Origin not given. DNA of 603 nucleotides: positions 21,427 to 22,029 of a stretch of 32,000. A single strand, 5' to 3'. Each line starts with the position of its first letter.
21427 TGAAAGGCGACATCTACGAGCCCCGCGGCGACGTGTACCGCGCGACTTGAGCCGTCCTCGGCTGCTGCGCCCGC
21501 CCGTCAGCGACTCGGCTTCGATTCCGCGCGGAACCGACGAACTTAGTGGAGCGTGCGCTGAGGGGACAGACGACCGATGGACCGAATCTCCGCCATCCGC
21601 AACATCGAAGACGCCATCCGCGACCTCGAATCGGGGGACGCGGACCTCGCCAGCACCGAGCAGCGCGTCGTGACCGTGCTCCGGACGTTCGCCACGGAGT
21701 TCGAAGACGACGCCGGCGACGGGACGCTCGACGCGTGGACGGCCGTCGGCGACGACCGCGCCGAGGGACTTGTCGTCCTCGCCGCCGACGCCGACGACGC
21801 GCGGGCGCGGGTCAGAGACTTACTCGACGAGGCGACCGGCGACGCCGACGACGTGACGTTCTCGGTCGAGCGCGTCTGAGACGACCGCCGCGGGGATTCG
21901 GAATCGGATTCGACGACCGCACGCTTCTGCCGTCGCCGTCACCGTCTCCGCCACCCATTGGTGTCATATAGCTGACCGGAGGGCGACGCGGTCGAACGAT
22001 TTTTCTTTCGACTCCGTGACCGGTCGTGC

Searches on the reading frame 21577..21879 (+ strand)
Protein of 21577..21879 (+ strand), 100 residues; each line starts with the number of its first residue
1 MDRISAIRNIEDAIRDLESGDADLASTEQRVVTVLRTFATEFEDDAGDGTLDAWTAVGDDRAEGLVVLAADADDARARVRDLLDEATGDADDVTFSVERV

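Call 3: search_protein_families(library=pfam, proteins=[window:21577-21879:+], max_evalue=0.1)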
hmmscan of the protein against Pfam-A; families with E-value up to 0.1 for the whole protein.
window:21577-21879:+ (100 aa): 2 families
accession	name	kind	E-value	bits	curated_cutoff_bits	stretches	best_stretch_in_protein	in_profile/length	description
PF25252.1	DUF7854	-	1.2e-33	115.5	32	1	1-84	1-81/81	Family of unknown function (DUF7854)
PF23918.1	DUF7257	-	0.023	14.8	27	1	18-76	84-141/239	Domain of unknown function (DUF7257)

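Call 4: search_protein_families(library=ncbifam, proteins=[window:21577-21879:+], max_evalue=0.1)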
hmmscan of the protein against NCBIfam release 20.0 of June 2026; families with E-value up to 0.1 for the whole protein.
window:21577-21879:+ (100 aa): 1 family
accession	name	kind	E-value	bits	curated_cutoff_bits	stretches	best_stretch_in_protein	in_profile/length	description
NF033419.1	T6SS_TagK_dom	domain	0.022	15.5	40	1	4-41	64-101/129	TagK domain-containing protein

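Call 11: list_cluster_members(proteins=[window:21577-21879:+, window:22030-22368:+, window:22365-23306:+, window:23358-24212:+, window:24209-24871:+, window:26630-27373:-])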
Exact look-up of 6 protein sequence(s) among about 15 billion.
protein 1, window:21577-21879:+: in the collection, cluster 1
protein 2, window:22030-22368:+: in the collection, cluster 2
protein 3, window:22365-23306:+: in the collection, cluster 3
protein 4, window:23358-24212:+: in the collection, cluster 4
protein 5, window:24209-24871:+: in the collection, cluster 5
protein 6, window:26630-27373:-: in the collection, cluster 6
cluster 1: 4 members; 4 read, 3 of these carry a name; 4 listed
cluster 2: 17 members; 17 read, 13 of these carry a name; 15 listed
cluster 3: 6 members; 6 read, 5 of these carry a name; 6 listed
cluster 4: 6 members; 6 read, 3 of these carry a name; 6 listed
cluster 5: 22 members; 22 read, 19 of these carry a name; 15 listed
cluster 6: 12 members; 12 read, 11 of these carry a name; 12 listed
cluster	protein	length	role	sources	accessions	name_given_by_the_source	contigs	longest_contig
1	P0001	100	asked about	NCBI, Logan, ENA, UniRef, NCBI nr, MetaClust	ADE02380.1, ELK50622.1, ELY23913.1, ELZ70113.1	DUF7854 family protein [Haloferax volcanii] | Uncharacterized protein n=4 Tax=Haloferax volcanii TaxID=2246 RepID=D4GZG6_HALVD | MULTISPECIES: hypothetical protein [Haloferax]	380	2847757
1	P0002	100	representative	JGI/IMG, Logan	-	-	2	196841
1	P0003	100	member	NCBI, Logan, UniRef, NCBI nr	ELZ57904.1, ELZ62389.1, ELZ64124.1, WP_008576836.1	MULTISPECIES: hypothetical protein [unclassified Haloferax] | DUF7854 family protein n=1 Tax=unclassified Haloferax TaxID=2625095 RepID=UPI0002B1E599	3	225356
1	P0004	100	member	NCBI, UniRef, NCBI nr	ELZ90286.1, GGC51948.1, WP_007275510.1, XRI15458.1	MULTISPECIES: hypothetical protein [Haloferax] | Uncharacterized protein n=2 Tax=Haloferax sulfurifontis TaxID=255616 RepID=M0I0P1_9EURY | hypothetical protein [Haloferax sulfurifontis]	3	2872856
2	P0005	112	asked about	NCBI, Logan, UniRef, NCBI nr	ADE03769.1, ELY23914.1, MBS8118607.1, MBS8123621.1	DUF7855 family protein [Haloferax volcanii] | Uncharacterized protein n=3 Tax=Haloferax volcanii TaxID=2246 RepID=A0A384KGT0_HALVD | hypothetical protein [Haloferax volcanii]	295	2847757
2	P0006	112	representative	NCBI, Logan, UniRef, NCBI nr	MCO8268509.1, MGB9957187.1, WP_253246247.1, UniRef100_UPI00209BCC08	hypothetical protein ACOZ4B_12455 [Haloferax prahovense] | DUF7855 family protein n=1 Tax=Haloferax TaxID=2251 RepID=UPI00209BCC08 | hypothetical protein [Haloferax sp. AB510]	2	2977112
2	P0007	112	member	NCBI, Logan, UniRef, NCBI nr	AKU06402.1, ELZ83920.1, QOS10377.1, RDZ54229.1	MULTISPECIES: DUF7855 family protein [Haloferax] | Uncharacterized protein n=2 Tax=Haloferax gibbonsii TaxID=35746 RepID=A0A0K1IPC9_HALGI | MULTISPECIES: hypothetical protein [Haloferax]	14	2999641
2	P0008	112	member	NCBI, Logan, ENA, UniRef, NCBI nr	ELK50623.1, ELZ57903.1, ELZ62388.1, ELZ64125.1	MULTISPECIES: hypothetical protein [Haloferax] | Uncharacterized protein n=1 Tax=Haloferax lucentense (strain DSM 14919 / JCM 9276 / NCIMB ...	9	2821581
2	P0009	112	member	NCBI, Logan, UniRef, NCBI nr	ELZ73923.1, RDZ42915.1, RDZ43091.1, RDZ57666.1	hypothetical protein C5B91_13240 [Haloferax sp. Atlit-10N] | Uncharacterized protein n=1 Tax=Haloferax prahovense (strain DSM 18310 / JCM 13924 / TL6) ... | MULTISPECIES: hypothetical protein [Haloferax]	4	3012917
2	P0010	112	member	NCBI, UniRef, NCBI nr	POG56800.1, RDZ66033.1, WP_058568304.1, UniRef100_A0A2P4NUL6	hypothetical protein C5B90_06715 [Haloferax sp. Atlit-12N] | Uncharacterized protein n=1 Tax=Haloferax marisrubri TaxID=1544719 RepID=A0A2P4NUL6_9EURY | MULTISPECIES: hypothetical protein [Haloferax]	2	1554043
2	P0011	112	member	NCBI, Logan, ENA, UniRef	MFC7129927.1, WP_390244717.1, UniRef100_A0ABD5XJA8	hypothetical protein [Haloferax chudinovii] | Uncharacterized protein n=1 Tax=Haloferax chudinovii TaxID=1109010 RepID=A0ABD5XJA8_9EURY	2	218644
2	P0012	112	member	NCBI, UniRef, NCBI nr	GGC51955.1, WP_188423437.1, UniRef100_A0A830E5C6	hypothetical protein [Haloferax sulfurifontis] | Uncharacterized protein n=1 Tax=Haloferax sulfurifontis TaxID=255616 ...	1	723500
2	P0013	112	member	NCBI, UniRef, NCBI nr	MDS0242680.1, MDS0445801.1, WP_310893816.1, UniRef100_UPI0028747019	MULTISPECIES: hypothetical protein [unclassified Haloferax] | DUF7855 family protein n=1 Tax=unclassified Haloferax TaxID=2625095 RepID=UPI0028747019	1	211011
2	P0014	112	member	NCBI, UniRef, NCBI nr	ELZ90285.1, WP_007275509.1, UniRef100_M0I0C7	DUF7855 family protein [Haloferax sulfurifontis] | Uncharacterized protein n=1 Tax=Haloferax sulfurifontis ATCC BAA-897 TaxID=662480 ... | hypothetical protein [Haloferax sulfurifontis]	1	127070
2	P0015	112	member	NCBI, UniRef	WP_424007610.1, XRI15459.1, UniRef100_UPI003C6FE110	hypothetical protein [Haloferax denitrificans] | DUF7855 family protein n=1 Tax=Haloferax denitrificans TaxID=35745 RepID=UPI003C6FE110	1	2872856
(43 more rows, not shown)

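Call 71: search_protein_families(library=padloc, proteins=[window:21577-21879:+], max_evalue=0.01)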
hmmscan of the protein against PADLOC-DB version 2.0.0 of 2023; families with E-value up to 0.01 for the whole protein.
window:21577-21879:+ (100 aa): 0 families

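Call 72: search_protein_families(library=phrogs, proteins=[window:21577-21879:+], max_evalue=0.01)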
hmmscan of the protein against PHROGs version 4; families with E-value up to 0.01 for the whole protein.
window:21577-21879:+ (100 aa): 0 families
